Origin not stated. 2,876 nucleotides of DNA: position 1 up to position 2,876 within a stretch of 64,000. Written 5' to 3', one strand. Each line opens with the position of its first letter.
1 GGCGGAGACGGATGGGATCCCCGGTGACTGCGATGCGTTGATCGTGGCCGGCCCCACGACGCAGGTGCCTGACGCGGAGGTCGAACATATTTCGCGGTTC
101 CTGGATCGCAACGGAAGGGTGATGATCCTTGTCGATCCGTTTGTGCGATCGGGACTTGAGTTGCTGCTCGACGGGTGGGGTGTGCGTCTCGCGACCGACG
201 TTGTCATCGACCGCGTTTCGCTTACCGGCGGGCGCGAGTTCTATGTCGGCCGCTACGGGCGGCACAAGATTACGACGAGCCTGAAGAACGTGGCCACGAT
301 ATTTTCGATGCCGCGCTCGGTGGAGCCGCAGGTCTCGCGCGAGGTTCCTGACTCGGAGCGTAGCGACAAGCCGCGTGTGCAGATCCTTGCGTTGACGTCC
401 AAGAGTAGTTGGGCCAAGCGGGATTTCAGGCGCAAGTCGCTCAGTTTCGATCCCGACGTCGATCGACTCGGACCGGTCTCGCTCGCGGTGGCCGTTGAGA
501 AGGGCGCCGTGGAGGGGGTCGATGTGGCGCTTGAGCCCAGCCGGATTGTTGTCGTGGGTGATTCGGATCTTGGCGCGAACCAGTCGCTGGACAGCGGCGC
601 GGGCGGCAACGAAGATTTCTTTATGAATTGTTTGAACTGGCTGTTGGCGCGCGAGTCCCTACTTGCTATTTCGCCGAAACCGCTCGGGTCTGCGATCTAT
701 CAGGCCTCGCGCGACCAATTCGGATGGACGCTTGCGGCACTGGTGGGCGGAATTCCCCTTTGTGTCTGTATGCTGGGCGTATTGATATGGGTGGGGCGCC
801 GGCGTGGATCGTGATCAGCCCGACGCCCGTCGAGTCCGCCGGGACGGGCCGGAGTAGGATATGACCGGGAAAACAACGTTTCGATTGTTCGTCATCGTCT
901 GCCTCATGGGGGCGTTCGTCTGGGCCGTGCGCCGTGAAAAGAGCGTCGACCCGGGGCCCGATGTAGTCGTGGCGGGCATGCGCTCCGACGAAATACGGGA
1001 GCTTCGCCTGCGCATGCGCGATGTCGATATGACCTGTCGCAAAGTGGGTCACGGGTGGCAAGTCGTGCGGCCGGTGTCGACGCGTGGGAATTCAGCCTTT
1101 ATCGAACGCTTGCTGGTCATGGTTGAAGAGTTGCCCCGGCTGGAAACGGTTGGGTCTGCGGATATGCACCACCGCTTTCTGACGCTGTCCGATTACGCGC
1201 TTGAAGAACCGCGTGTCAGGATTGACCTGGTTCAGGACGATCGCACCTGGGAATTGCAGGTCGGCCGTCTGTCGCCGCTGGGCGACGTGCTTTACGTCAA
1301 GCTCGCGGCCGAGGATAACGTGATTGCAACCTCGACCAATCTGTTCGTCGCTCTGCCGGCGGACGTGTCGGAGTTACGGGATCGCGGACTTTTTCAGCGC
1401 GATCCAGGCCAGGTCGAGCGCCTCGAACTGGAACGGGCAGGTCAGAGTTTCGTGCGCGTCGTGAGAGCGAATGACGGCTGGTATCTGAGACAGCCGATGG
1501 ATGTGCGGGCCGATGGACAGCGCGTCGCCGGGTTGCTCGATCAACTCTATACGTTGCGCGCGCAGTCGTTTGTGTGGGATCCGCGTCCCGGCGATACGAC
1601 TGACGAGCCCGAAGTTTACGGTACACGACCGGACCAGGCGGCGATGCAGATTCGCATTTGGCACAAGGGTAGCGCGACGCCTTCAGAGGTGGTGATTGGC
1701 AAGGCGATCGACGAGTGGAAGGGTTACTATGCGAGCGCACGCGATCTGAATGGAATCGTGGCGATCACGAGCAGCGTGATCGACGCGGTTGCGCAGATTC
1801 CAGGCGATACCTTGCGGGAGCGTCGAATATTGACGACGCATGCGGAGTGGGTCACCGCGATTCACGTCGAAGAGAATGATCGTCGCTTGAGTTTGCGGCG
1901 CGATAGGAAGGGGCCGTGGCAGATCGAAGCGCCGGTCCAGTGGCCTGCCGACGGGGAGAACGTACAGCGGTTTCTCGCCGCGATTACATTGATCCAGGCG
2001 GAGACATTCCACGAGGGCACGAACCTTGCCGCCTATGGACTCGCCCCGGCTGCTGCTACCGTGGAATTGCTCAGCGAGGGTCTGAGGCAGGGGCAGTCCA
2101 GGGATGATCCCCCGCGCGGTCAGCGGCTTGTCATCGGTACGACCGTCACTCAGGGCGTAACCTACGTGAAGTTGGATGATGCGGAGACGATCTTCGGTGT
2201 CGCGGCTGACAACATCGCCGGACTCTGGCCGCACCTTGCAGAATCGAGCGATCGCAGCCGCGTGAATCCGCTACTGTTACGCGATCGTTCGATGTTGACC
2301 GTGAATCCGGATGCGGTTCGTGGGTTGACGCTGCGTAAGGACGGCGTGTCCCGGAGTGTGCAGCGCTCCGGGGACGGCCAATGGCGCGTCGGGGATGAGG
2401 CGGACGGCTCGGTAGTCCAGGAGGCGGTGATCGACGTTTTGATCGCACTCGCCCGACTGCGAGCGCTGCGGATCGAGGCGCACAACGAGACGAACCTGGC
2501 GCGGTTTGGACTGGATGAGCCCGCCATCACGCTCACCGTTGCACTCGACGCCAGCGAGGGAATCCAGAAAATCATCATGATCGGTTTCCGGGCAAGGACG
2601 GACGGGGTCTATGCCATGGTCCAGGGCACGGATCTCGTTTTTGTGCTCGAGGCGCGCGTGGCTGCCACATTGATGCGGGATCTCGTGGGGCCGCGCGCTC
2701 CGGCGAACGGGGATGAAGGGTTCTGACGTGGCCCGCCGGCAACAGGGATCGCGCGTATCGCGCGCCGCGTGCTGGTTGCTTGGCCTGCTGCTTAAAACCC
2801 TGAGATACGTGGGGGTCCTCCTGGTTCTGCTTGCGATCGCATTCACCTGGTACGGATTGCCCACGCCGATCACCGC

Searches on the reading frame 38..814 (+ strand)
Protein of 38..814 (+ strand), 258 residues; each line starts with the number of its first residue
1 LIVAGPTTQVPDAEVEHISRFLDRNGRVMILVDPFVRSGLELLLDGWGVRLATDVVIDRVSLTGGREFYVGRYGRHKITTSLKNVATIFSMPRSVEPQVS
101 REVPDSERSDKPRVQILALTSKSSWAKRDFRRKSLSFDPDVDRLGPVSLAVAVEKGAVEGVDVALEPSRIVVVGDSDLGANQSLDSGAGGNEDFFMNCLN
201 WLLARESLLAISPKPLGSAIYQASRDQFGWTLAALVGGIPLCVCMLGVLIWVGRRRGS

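Call 39: search_protein_families(library=pfam, proteins=[window:38-814:+], max_evalue=0.00001)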
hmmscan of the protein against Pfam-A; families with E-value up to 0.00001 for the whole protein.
window:38-814:+ (258 aa): 2 families
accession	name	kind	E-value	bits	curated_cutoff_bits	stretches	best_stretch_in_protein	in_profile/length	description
PF09822.16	ABC_transp_aux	-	2.8e-18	66.6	34.7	1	1-198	49-288/288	ABC-type uncharacterized transport system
PF14258.12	DUF4350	-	7.8e-06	26.7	30.4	0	2-199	42-181/181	Domain of unknown function (DUF4350)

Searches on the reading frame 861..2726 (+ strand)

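Call 39: search_protein_families(library=pfam, proteins=[window:861-2726:+], max_evalue=0.00001)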
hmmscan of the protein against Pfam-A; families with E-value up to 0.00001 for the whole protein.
window:861-2726:+ (621 aa): 1 family
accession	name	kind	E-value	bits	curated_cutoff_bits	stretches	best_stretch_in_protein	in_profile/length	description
PF14238.11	DUF4340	-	9.3e-45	153.5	25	4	108-254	38-179/183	Domain of unknown function (DUF4340)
